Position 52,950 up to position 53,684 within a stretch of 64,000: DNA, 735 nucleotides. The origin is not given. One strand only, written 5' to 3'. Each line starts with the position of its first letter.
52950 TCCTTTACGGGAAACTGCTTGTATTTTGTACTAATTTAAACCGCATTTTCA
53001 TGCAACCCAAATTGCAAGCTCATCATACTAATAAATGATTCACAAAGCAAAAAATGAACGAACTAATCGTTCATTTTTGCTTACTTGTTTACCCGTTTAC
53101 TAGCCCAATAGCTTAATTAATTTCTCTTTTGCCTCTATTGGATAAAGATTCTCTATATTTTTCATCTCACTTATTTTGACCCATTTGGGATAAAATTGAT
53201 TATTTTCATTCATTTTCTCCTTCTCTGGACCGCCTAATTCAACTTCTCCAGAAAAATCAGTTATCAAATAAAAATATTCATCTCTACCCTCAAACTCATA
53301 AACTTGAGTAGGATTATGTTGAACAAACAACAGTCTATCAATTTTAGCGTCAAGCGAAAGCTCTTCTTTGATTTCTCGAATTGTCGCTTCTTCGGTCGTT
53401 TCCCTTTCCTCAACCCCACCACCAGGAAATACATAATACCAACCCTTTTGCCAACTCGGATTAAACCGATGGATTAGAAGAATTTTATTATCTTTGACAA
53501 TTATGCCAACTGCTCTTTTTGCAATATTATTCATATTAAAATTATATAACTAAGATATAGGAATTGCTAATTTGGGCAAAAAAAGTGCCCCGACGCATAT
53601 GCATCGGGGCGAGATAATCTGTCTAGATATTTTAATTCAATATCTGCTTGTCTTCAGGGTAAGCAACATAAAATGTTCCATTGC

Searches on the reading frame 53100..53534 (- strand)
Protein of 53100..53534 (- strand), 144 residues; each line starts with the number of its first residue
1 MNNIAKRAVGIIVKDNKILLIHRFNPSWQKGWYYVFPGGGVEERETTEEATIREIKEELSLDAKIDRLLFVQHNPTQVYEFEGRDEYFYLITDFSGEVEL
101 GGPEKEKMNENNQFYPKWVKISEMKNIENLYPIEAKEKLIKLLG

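Call 92: search_protein_families(library=pfam, proteins=[window:53100-53534:-], max_evalue=0.0001)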
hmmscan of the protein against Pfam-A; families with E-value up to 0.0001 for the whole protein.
window:53100-53534:- (144 aa): 1 family
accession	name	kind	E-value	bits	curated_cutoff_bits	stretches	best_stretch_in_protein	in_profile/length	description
PF00293.34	NUDIX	-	6.1e-18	65.6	21.1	1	6-131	3-124/134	NUDIX domain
